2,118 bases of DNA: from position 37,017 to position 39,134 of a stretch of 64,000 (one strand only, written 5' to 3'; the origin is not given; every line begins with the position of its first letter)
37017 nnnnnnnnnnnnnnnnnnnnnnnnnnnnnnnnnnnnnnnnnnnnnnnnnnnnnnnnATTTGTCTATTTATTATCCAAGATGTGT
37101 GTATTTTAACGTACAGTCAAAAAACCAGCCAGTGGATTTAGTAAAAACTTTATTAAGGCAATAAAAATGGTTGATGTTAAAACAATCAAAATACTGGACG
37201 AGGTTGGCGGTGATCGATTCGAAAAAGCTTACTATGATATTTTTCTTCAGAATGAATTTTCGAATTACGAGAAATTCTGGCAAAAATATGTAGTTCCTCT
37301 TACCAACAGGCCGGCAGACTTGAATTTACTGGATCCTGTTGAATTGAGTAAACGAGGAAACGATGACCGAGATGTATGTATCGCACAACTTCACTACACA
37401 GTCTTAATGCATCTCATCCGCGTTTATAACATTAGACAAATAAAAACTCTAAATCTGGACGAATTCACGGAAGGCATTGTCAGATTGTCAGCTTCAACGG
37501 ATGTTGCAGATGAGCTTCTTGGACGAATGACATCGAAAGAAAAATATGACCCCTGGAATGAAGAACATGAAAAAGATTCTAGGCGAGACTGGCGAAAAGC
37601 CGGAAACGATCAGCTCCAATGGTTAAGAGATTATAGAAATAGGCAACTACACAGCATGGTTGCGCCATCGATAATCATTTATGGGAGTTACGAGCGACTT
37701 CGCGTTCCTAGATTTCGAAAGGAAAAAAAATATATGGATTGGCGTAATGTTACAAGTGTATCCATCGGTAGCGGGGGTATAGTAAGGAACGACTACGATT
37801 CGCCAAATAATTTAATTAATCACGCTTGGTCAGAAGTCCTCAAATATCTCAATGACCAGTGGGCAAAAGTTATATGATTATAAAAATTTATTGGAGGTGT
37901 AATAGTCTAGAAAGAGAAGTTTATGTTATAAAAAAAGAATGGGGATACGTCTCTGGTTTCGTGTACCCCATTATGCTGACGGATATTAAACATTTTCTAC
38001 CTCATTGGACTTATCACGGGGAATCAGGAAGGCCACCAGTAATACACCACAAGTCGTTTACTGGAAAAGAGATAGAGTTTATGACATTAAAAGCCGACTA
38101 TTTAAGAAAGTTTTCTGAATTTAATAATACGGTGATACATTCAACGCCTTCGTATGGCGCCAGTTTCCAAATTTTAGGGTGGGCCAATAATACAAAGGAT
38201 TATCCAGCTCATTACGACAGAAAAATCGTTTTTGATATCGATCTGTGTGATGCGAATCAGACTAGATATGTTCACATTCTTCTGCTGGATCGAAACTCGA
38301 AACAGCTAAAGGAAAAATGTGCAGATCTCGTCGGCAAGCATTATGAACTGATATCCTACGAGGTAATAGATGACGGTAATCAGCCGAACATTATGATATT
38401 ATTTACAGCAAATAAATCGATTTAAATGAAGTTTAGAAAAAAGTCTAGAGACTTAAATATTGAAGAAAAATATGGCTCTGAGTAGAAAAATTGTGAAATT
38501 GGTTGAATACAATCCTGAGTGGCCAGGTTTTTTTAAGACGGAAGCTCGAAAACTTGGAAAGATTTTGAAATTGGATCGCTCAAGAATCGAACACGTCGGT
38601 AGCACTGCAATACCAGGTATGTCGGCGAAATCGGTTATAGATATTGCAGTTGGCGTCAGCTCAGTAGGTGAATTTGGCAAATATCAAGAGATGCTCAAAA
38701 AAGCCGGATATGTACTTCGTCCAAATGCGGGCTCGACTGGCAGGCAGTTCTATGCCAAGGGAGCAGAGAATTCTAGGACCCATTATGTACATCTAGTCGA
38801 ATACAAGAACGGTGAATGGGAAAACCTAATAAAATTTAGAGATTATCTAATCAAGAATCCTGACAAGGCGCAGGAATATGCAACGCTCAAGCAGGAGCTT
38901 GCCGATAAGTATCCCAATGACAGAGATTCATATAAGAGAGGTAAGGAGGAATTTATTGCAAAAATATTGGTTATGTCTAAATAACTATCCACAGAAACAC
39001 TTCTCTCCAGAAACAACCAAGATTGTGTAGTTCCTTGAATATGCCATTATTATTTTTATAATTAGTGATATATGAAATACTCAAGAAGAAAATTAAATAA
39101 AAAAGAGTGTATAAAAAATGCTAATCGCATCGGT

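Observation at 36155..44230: tRNA-Glu-adjacent accessory island with atypical gene content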

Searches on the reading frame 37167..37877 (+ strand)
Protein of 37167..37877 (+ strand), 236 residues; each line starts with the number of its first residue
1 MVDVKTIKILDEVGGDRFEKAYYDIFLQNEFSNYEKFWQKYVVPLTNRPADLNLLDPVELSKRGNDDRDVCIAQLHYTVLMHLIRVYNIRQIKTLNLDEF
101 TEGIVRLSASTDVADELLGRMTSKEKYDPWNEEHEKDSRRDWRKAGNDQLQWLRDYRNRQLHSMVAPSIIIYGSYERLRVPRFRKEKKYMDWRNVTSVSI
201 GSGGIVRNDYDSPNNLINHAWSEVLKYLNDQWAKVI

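Call 9: search_protein_families(library=pfam, proteins=[window:37167-37877:+], max_evalue=0.01)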
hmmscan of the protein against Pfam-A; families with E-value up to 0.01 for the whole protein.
window:37167-37877:+ (236 aa): 0 families

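Call 10: search_protein_families(library=padloc, proteins=[window:37167-37877:+], max_evalue=0.1)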
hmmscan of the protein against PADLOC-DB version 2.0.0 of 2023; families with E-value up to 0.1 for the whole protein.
window:37167-37877:+ (236 aa): 0 families

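Call 11: search_protein_families(library=ncbifam, proteins=[window:37167-37877:+], max_evalue=0.01)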
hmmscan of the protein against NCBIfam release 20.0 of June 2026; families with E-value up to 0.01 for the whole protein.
window:37167-37877:+ (236 aa): 0 families

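Call 19: find_encoding_contigs(protein=window:37167-37877:+, flank=10000, max_places=10)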
Protein window:37167-37877:+ (236 aa): 1 contig read that carries it; 1 place shown.
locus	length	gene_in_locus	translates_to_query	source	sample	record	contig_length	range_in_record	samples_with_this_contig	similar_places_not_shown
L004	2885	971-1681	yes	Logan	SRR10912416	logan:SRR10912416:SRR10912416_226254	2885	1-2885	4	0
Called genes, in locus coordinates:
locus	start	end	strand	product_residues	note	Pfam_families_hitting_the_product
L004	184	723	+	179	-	PF00293:NUDIX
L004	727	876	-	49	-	-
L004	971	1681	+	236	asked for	-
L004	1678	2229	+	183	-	-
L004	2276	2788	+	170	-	PF04229:GrpB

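Call 49: find_homologous_proteins(query=window:37167-37877:+, max_evalue=0.001)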
Query window:37167-37877:+ (236 aa): 40 proteins with E <= 0.001 among 189 candidates.
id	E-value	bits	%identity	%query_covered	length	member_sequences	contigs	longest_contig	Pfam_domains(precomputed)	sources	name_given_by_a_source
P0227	6.3e-157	538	100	100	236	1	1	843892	-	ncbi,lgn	-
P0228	9.5e-78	279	53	94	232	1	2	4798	-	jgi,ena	-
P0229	4.1e-76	273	54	94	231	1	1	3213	-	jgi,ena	-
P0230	2.9e-75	271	53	93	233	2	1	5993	-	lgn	-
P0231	6.9e-73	263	51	94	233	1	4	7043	-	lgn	-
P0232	2.1e-72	261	51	93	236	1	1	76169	-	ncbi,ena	-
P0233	3.0e-63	231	47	93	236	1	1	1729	-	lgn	-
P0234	2.5e-60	222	48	93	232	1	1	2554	-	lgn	-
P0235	6.4e-54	201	44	94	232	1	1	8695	-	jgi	jgi:hypothetical protein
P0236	5.0e-51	191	43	92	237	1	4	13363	-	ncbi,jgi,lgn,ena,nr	ncbi:MAG TPA: hypothetical protein VE912_13305 [Bacteroidales bacterium]|nr:hypothetical protein [Ba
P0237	1.1e-50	190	44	91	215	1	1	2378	-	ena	-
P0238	7.3e-49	184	40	94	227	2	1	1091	-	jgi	-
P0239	1.7e-48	183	41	92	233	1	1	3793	-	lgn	-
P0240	3.2e-48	182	42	94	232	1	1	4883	-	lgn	-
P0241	6.7e-48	181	43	99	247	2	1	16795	-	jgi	jgi:hypothetical protein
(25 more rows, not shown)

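Call 51: find_encoding_contigs(protein=P0232, flank=7000, max_places=2)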
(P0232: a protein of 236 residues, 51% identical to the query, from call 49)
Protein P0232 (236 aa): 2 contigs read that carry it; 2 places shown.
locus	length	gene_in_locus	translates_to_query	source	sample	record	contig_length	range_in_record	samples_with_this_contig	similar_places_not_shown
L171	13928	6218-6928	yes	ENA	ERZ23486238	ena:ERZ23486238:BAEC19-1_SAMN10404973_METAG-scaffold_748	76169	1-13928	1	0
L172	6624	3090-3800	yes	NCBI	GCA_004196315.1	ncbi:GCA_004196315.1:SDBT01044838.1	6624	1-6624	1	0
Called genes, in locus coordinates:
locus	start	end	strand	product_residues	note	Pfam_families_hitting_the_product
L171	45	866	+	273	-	-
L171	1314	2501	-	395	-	PF03144:GTP_EFTU_D2, PF22042:EF-G_D2, PF00679:EFG_C, PF21018:BipA_C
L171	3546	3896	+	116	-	-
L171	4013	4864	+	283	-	PF03537:Glyco_hydro_114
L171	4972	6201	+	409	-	-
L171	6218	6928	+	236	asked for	-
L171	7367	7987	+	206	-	PF06445:GyrI-like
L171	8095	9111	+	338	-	PF01966:HD (weak), PF13487:HD_5 (faint)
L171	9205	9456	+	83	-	PF01541:GIY-YIG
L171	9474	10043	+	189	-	PF01863:YgjP-like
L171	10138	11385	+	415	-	PF00270:DEAD, PF04851:ResIII, PF00271:Helicase_C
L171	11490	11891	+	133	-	-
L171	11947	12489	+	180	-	-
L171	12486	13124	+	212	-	PF22780:HI0933_like_1st, PF03486:HI0933_like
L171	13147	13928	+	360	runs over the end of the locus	-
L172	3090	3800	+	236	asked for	-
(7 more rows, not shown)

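Call 58: find_related_loci(query=A1, collection=viral_contigs, flank=6000)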
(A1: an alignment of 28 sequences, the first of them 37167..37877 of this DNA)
Query A1 (236 aa) in viral_contigs; peptide patterns used: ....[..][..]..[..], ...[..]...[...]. (x = any residue, [..] = any of these).
179 stretches matched a pattern, but none encodes a relative of the query by tblastn (E <= 1e-3).

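Call 60: find_encoding_contigs(protein=P0231, flank=7000, max_places=4)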
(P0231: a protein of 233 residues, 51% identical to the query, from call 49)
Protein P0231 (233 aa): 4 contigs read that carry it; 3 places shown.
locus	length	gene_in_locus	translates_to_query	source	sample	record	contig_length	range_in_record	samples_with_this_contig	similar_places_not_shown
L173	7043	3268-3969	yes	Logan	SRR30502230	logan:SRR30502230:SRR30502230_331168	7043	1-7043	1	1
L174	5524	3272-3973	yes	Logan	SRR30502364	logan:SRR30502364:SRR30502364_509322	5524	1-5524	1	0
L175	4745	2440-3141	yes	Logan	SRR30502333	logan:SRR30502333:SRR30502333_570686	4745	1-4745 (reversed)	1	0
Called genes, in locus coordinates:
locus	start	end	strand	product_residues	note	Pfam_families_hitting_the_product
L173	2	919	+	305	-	?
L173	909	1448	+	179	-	-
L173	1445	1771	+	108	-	-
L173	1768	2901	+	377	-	PF01420:Methylase_S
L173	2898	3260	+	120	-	-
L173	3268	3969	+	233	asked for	-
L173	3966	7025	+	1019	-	PF04313:HSDR_N, PF04851:ResIII, PF18766:SWI2_SNF2, PF22679:T1R_D3-like, PF11867:T1RH-like_C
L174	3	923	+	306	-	?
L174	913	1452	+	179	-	-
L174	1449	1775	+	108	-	-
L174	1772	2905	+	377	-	PF01420:Methylase_S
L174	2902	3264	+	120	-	-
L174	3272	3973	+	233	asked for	-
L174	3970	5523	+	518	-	?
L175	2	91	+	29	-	?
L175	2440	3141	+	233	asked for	-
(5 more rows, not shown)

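Call 62: predict_structure(alignment_id=A1)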
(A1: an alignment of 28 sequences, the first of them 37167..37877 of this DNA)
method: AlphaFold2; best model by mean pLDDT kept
length: 236 residues; sequences in the alignment: 28
mean_pLDDT: 91.2   pTM: 0.89
mean pLDDT of the five models: 91.2, 89.9, 89.8, 88.2, 88.0
residues with pLDDT >= 90: 177; 70-90: 45; 50-70: 9; < 50: 5
segments of 3 or more residues with pLDDT < 50: 1-5
pLDDT, mean of each block of 10 residues (from residue 1): 51 87 96 95 94 96 97 98 99 96 98 98 94 97 96 94 80 88 90 78 80 97 98 95
secondary structure, 60 per line:
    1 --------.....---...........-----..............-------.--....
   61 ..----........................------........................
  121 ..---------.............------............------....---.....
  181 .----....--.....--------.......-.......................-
elements in order: H9-13 H17-27 H33-45 H57-62 H67-90 H97-122 H132-144 H151-162 E169-172 E176-181 H186-189 H192-196 H205-209 H213-235

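Call 74: search_protein_families(library=phrogs, proteins=[window:37167-37877:+], max_evalue=0.001)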
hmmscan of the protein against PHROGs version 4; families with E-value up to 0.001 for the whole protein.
window:37167-37877:+ (236 aa): 0 families

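Call 99: search_protein_families(library=pfam, alignment_id=A1, max_evalue=1)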
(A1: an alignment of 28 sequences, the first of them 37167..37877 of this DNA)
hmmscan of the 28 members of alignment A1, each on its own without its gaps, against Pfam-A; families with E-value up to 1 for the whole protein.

A. member 1, window:37167-37877:+ (236 aa): 0 families

B. families by the number of members that match (of 28 scanned): 9 families
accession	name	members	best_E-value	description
PF20185.3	DUF6548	3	0.0027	Family of unknown function (DUF6548)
PF18735.6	HEPN_RiboL-PSP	3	0.043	RiboL-PSP-HEPN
PF13328.12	HD_4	2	0.11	HD domain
PF18734.6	HEPN_AbiU2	2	0.12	AbiU2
PF12747.12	DdrB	1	0.0086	DdrB-like protein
PF16521.10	Myosin-VI_CBD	1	0.091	Myosin VI cargo binding domain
PF02791.22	DDT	1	0.11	DDT domain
PF03720.21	UDPG_MGDP_dh_C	1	0.13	UDP-glucose/GDP-mannose dehydrogenase family, UDP binding domain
PF19277.4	GPAT_C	1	0.29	Glycerol-3-phosphate acyltransferase C-terminal region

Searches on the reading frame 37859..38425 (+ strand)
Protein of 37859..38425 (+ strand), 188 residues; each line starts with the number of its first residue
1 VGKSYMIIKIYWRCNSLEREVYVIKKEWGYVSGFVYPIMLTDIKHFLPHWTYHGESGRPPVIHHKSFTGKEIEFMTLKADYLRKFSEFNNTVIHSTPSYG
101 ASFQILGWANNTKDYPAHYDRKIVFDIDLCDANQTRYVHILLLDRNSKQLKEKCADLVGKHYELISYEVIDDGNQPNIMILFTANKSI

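Call 9: search_protein_families(library=pfam, proteins=[window:37859-38425:+], max_evalue=0.01)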
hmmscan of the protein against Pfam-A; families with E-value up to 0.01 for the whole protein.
window:37859-38425:+ (188 aa): 0 families

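Call 10: search_protein_families(library=padloc, proteins=[window:37859-38425:+], max_evalue=0.1)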
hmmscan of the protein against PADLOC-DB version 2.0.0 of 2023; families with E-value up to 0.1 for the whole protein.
window:37859-38425:+ (188 aa): 1 family
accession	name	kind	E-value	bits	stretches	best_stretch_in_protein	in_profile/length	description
PDLC02009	SAVED4--SAVED_LON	-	0.0055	13.7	1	134-185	319-365/470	-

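Call 11: search_protein_families(library=ncbifam, proteins=[window:37859-38425:+], max_evalue=0.01)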
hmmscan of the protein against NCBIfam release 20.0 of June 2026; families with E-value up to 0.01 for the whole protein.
window:37859-38425:+ (188 aa): 0 families

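Call 57: search_protein_representatives(protein=window:37874-38425:+)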
Query: 183 residues. Proteins with E-value up to 0.001 (for the whole library): 8; up to 1e-10: 6; up to 1e-30: 2. The best 8 are listed.
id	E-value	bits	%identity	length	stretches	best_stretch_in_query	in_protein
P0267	2.4e-124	428.5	100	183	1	1-183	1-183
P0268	3.9e-39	150.5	41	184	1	1-181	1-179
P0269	1.4e-27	112.9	36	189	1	1-176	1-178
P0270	7.0e-26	107.3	34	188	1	1-179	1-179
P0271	1.3e-24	103.2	46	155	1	1-113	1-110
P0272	2.3e-15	73.0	35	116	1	70-181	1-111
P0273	6.2e-09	52.0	34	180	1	1-179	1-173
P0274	3.3e-07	46.4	26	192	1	1-181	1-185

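Call 74: search_protein_families(library=phrogs, proteins=[window:37874-38425:+], max_evalue=0.001)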
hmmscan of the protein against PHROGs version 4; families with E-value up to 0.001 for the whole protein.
window:37874-38425:+ (183 aa): 0 families

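Call 75: predict_structure(alignment_id=A2)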
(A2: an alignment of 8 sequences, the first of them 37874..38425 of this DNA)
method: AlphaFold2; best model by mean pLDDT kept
length: 183 residues; sequences in the alignment: 8
mean_pLDDT: 84.8   pTM: 0.83
mean pLDDT of the five models: 84.8, 82.9, 82.3, 81.9, 79.4
residues with pLDDT >= 90: 92; 70-90: 68; 50-70: 14; < 50: 9
segments of 3 or more residues with pLDDT < 50: 34-40
pLDDT, mean of each block of 10 residues (from residue 1): 93 89 90 51 82 88 82 91 90 85 55 89 93 93 84 89 93 94 74
secondary structure, 60 per line:
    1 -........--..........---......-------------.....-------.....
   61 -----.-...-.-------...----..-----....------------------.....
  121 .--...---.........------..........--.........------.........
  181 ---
elements in order: E2-9 E12-21 E25-30 E44-48 E56-60 E94-97 E116-121 E130-138 H145-154 E157-165 E172-180

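Call 100: fold_search(model_id=the predicted structure, library=viral)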
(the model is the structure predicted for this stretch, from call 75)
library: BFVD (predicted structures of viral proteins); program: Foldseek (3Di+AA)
matches with E <= 10: 823; with E <= 0.001: 0
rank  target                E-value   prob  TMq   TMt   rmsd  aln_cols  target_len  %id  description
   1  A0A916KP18            3.2e-02  1.00  0.26  0.52   2.9        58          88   14  Uncharacterized protein [Adoxophyes honmai entomopoxvirus 'L']
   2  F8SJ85                4.7e-02  0.80  0.22  0.29   8.6        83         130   16  Uncharacterized protein 242 [Pseudomonas phage PhiPA3]
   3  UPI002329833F         1.2e-01  0.09  0.20  0.05  20.1       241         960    9  (no name look-up for this kind of identifier)
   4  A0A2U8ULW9            1.3e-01  0.41  0.24  0.31  11.0       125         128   14  (no name in the UniProt tables at hand)
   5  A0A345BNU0            1.4e-01  0.11  0.22  0.24  16.9       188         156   11  (no name in the UniProt tables at hand)
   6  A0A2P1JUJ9            1.9e-01  0.20  0.24  0.06  15.9       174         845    9  Fibronectin type-III domain-containing protein [Bacillus phage Anath]
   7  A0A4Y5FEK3            2.1e-01  0.54  0.26  0.32  11.5       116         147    9  Tail protein [Lactobacillus phage 521B]
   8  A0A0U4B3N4            2.9e-01  0.15  0.22  0.29  16.2       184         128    7  Uncharacterized protein [Arthrobacter phage Jasmine]
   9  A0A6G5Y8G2            3.1e-01  0.44  0.26  0.33  11.6       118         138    9  (no name in the UniProt tables at hand)
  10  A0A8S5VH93            3.2e-01  0.60  0.21  0.40   3.6        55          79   13  Uncharacterized protein [Myoviridae sp. ctkfK18]
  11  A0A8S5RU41            3.4e-01  0.72  0.22  0.49   3.8        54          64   15  (no name in the UniProt tables at hand)
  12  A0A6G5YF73            3.6e-01  0.28  0.25  0.23  13.3       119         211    9  (no name in the UniProt tables at hand)
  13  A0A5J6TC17            4.0e-01  0.47  0.21  0.35   4.0        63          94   11  (no name in the UniProt tables at hand)
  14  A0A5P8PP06            4.3e-01  0.54  0.22  0.09   3.6        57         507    7  Uncharacterized protein [Hongshan virus]
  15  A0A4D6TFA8            4.3e-01  0.28  0.18  0.22   6.2        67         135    9  Tail terminator [Arthrobacter phage Idaho]
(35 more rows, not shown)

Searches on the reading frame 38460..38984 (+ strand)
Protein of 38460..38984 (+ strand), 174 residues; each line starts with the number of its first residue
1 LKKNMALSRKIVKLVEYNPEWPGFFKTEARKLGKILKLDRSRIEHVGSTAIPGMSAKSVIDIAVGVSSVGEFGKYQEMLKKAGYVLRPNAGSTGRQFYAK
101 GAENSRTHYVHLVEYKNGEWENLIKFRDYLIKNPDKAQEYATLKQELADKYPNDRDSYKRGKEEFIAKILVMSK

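Call 9: search_protein_families(library=pfam, proteins=[window:38460-38984:+], max_evalue=0.01)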
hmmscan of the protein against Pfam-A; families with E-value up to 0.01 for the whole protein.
window:38460-38984:+ (174 aa): 2 families
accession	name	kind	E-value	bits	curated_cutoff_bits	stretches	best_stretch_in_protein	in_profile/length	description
PF04229.20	GrpB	-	1.2e-49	168.9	25.5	1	12-170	2-157/159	GrpB protein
PF23055.1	DUF7041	-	0.0011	19.8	28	1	95-156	18-77/85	Domain of unknown function (DUF7041)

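Call 10: search_protein_families(library=padloc, proteins=[window:38460-38984:+], max_evalue=0.1)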
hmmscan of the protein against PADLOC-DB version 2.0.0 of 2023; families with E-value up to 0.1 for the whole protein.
window:38460-38984:+ (174 aa): 0 families

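Call 11: search_protein_families(library=ncbifam, proteins=[window:38460-38984:+], max_evalue=0.01)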
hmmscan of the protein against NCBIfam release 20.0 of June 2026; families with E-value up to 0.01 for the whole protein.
window:38460-38984:+ (174 aa): 1 family
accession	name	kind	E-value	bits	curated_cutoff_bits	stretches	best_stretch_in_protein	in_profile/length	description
NF002879.0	PRK03333.1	equivalog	2e-21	76.5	215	1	5-168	205-379/395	dephospho-CoA kinase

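Call 74: search_protein_families(library=phrogs, proteins=[window:38460-38984:+], max_evalue=0.001)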
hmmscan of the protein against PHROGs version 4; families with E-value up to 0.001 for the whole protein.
window:38460-38984:+ (174 aa): 1 family
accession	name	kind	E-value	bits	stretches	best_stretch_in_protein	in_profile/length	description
phrog_24971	-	unknown function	6.9e-37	127.8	1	11-171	4-164/174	-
